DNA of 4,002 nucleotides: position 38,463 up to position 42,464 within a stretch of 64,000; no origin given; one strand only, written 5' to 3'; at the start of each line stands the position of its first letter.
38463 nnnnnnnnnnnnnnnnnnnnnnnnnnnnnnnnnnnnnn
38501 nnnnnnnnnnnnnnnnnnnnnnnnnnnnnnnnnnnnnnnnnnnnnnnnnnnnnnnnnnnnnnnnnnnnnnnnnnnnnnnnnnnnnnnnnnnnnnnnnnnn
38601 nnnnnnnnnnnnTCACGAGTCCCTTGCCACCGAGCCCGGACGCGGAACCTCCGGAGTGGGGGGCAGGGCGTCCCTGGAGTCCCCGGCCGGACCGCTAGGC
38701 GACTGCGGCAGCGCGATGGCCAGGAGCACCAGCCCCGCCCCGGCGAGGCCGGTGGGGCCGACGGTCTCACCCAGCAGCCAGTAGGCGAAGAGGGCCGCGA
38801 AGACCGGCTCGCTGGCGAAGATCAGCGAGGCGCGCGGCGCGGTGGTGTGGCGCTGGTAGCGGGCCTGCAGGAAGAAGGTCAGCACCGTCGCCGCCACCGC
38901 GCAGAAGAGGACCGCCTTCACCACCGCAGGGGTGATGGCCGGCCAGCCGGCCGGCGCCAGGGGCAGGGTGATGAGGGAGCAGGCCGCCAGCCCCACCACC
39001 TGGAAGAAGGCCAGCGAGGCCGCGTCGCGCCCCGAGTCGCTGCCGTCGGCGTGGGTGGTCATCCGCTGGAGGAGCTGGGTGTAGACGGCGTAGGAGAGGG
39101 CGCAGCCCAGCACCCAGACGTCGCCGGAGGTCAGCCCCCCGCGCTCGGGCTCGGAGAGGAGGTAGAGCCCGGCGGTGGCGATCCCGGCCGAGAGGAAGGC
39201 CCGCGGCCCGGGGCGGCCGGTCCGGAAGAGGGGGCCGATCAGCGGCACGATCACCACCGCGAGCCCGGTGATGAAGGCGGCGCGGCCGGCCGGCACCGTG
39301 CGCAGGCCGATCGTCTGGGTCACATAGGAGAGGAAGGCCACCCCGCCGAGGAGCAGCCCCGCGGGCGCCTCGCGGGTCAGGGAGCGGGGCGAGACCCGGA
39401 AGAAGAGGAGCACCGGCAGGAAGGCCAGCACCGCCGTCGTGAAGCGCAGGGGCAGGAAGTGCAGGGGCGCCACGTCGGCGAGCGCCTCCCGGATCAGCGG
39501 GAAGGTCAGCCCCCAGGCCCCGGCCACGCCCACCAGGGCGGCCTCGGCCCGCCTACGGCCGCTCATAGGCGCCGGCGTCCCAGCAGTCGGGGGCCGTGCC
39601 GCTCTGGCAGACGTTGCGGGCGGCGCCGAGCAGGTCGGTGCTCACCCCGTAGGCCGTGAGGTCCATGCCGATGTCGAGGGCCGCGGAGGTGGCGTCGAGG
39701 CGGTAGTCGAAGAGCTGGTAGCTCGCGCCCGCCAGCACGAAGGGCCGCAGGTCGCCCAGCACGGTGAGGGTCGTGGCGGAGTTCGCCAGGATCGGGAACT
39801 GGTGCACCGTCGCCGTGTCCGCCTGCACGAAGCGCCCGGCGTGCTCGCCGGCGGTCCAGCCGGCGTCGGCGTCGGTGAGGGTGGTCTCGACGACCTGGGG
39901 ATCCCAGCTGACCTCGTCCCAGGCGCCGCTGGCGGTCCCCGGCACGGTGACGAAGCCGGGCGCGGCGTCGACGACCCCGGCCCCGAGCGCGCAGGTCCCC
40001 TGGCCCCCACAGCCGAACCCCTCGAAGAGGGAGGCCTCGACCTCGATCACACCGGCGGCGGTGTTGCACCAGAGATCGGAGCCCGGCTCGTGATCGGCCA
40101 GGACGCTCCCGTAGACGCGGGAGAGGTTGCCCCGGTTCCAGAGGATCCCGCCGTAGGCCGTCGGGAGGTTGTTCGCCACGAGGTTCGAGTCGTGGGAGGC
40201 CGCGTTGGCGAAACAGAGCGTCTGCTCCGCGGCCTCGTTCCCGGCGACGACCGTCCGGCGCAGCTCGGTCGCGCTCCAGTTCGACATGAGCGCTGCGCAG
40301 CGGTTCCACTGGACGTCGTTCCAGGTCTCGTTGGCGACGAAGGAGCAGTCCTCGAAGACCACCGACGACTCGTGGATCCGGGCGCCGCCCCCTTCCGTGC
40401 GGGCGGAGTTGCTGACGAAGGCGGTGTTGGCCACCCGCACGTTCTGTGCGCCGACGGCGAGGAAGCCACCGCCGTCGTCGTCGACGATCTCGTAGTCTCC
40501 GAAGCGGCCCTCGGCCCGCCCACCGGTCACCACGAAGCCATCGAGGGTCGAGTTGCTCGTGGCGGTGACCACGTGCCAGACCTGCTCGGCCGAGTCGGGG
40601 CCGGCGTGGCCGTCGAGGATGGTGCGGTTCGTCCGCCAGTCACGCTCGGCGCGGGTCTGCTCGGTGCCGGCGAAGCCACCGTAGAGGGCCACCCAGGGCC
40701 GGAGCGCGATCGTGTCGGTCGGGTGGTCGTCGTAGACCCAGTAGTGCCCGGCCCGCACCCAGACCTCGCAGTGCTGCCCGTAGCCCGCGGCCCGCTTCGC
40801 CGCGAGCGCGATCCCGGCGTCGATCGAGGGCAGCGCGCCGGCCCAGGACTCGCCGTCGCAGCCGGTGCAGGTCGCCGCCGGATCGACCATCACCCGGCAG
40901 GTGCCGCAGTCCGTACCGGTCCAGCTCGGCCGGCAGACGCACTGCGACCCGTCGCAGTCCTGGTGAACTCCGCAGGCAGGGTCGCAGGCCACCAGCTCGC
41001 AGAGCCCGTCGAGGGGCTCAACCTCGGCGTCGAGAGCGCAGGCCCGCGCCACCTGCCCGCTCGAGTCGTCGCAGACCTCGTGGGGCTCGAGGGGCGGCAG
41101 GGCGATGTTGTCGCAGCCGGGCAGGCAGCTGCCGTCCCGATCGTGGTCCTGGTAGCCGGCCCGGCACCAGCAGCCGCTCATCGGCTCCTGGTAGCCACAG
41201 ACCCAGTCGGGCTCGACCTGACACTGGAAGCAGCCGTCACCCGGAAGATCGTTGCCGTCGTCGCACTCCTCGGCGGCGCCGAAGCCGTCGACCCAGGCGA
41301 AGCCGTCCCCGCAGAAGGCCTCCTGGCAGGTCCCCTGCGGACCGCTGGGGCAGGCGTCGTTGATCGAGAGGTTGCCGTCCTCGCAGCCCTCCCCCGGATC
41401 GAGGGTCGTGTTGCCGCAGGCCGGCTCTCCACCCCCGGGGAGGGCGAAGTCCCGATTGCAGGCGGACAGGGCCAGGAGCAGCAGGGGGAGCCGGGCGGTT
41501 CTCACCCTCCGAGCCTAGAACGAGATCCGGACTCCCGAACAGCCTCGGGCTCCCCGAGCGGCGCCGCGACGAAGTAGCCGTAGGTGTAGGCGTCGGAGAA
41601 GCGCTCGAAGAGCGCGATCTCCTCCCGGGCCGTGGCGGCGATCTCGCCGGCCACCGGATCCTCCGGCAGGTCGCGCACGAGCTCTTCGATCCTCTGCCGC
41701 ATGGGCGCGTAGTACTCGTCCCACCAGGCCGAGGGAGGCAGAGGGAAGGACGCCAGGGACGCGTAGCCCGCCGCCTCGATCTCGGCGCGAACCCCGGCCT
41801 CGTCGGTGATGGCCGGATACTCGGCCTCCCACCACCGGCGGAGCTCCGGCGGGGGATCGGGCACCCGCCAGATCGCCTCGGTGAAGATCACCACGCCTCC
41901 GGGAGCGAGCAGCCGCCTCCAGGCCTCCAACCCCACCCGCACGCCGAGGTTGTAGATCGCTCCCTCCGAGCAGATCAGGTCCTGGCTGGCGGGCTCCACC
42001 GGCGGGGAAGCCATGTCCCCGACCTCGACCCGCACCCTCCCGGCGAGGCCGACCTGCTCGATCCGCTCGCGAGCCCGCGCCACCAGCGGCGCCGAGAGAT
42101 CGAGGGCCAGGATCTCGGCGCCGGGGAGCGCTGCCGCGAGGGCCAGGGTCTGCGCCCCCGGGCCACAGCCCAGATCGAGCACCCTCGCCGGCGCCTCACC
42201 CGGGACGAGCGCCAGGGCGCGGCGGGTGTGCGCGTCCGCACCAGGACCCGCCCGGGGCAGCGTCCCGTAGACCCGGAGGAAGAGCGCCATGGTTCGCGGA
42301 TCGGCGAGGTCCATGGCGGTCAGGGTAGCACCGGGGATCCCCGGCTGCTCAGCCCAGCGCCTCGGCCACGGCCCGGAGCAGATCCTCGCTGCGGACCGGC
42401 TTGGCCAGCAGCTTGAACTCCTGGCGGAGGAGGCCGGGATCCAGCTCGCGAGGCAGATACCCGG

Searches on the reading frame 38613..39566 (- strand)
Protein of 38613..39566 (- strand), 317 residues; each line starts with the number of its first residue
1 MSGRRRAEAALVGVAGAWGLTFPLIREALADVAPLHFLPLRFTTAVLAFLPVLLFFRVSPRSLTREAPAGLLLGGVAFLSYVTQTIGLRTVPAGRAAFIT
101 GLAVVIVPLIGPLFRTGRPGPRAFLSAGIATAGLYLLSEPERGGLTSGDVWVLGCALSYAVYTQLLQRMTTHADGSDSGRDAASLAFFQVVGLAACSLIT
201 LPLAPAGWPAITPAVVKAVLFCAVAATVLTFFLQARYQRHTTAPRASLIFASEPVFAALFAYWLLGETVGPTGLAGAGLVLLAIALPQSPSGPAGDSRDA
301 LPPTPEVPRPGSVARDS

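Call 8: search_protein_families(library=pfam, proteins=[window:38613-39566:-], max_evalue=0.001)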
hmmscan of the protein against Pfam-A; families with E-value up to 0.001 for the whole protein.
window:38613-39566:- (317 aa): 1 family
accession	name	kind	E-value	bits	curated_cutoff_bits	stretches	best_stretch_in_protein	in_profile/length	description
PF00892.27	EamA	-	3.2e-33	115.3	28.2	2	147-286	2-132/135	EamA-like transporter family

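Call 69: search_protein_families(library=ncbifam, proteins=[window:38613-39566:-], max_evalue=0.00001)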
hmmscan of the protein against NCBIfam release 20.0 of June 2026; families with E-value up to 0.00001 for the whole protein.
window:38613-39566:- (317 aa): 1 family
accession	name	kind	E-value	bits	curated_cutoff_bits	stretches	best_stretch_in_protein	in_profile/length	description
TIGR00950.1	2A78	equivalog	7.6e-18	64.9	230.2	1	18-283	1-262/264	carboxylate/amino acid/amine transporter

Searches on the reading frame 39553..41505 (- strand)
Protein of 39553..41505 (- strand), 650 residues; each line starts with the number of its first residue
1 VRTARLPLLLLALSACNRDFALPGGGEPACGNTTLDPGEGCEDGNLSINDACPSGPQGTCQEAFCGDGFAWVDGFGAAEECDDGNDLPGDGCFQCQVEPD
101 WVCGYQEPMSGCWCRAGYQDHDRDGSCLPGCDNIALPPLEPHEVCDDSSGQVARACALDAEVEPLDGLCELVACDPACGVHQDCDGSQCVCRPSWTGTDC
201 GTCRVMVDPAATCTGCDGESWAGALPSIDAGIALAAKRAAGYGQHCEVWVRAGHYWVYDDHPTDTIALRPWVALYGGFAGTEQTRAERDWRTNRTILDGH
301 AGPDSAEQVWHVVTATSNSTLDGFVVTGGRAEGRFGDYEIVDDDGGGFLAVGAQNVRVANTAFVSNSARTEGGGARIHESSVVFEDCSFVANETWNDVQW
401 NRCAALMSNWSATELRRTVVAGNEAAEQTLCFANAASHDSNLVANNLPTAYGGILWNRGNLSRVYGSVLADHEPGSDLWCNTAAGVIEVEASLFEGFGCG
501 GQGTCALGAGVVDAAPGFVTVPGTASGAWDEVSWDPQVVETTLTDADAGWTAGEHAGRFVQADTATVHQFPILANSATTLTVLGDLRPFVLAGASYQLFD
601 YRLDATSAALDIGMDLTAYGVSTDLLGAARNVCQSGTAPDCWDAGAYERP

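Call 8: search_protein_families(library=pfam, proteins=[window:39553-41505:-], max_evalue=0.001)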
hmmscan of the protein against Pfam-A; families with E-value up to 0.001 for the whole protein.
window:39553-41505:- (650 aa): 1 family
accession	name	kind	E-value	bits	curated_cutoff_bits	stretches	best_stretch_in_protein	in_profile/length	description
PF13948.11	DUF4215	-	2.7e-07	31.2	27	1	58-96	15-47/47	Domain of unknown function (DUF4215)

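Call 69: search_protein_families(library=ncbifam, proteins=[window:39553-41505:-], max_evalue=0.00001)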
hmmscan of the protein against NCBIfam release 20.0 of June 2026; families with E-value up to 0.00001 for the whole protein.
window:39553-41505:- (650 aa): 1 family
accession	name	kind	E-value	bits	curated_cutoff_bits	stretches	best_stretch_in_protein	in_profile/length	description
TIGR02232.1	myxo_disulf_rpt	repeat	1.7e-09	37.3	20.8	0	65-103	4-38/38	cysteine-rich acidic repeat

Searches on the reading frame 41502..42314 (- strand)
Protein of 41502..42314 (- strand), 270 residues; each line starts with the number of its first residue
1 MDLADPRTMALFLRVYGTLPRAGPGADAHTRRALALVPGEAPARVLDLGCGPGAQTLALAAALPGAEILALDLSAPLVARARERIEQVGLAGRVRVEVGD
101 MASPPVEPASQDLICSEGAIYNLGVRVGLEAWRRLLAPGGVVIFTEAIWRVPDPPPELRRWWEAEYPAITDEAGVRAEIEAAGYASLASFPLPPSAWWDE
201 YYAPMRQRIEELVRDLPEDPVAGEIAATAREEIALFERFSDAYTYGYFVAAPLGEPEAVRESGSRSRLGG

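Call 6: search_protein_families(library=pfam, proteins=[window:41502-42314:-], max_evalue=0.01)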
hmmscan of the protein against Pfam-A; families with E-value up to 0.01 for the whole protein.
window:41502-42314:- (270 aa): 13 families
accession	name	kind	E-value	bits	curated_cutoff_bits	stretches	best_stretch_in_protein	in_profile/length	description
PF13649.12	Methyltransf_25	-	4.1e-17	63.1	27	1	45-140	1-97/97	Methyltransferase domain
PF08241.18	Methyltransf_11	-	4.3e-15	56.5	21.2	1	46-144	1-95/95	Methyltransferase domain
PF08242.18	Methyltransf_12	-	2e-13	51.3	30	1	46-142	1-98/98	Methyltransferase domain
PF13847.12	Methyltransf_31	-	8e-13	48.7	27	1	43-147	5-112/145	Methyltransferase domain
PF13489.12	Methyltransf_23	-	3.7e-07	30.4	27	1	37-163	17-133/164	Methyltransferase domain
PF05175.20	MTS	-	1.3e-06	28.6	23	1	35-116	25-104/170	Methyltransferase small domain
PF00891.24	Methyltransf_2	-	3.1e-06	27.1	22.3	1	43-148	64-168/210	O-methyltransferase domain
PF02353.26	CMAS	-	2.2e-05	24.4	27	1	29-122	53-139/273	Mycolic acid cyclopropane synthetase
PF01209.24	Ubie_methyltran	-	5.3e-05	23.1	20.1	1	39-146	45-153/233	ubiE/COQ5 methyltransferase family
PF13578.12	Methyltransf_24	-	7.5e-05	24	26.3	1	47-144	2-102/105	Methyltransferase domain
PF01135.25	PCMT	-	0.00021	21.6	20.3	1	40-103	72-135/210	Protein-L-isoaspartate(D-aspartate) O-methyltransferase (PCMT)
PF02390.23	Methyltransf_4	-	0.00023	21.1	24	1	45-90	5-50/173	Putative methyltransferase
PF06325.19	PrmA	-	0.0021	18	22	1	42-97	162-216/296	Ribosomal protein L11 methyltransferase (PrmA)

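Call 7: search_protein_families(library=ncbifam, proteins=[window:41502-42314:-], max_evalue=0.01)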
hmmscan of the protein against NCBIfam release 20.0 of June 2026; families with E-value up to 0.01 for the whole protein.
window:41502-42314:- (270 aa): 54 families (the best 25 are shown)
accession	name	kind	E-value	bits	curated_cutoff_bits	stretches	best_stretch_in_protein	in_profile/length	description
NF045667.1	MTase_DVU1556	equivalog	6.1e-17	61.8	155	1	24-185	5-161/213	DVU_1556 family methyltransferase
NF043040.1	corrin_prot_MT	hypoth_equivalog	2.8e-13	49.8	180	1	40-147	40-150/216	corrinoid protein-associated methyltransferase CpaM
TIGR02072.1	BioC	equivalog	2e-12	47.4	184.95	1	41-146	34-134/244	malonyl-ACP O-methyltransferase BioC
NF047649.1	MTase_UXPK_star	exception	1.4e-11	44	460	1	36-156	75-192/283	methyltransferase/UXPK-star double selenoprotein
NF010703.0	PRK14103.1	equivalog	5.4e-11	42.4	320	1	34-143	22-123/256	trans-aconitate 2-methyltransferase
NF007610.0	PRK10258.1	equivalog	6.3e-11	42.1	342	1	34-164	35-155/251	malonyl-ACP O-methyltransferase BioC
NF041537.1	ArsM_AhpD_UU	exception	1.4e-10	40.5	510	1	43-151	78-187/345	arsenite methyltransferase/AhpD domain selenoprotein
TIGR02021.1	BchM-ChlM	equivalog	2.1e-10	40.4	158.9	1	26-103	37-114/218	magnesium protoporphyrin IX methyltransferase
NF041820.1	daptide_MTase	equivalog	7.4e-10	38.7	175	1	39-103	34-98/243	daptide-type RiPP biosynthesis methyltransferase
TIGR03534.1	RF_mod_PrmC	equivalog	1.8e-09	37.4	199.1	1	33-116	80-162/253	peptide chain release factor N(5)-glutamine methyltransferase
NF040539.1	AST_met_ArsM_2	exception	3.6e-09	36.8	240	1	28-148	43-167/262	putative arsinothricin biosynthesis methyltransferase ArsM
NF050150.1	RiPP_MTase_ApyS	equivalog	9.6e-09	34.9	400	1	43-104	143-204/323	RiPP biosynthesis methyltransferase ApyS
NF002463.0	PRK01683.1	equivalog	3.3e-08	33.4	297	1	32-88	22-78/258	trans-aconitate 2-methyltransferase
TIGR00536.1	hemK_fam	subfamily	7e-08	31.9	115.5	1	40-102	113-175/286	HemK family protein methyltransferase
TIGR01934.1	MenG_MenH_UbiE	subfamily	4e-07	29.5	158.35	1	32-147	30-144/223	ubiquinone/menaquinone biosynthesis methyltransferase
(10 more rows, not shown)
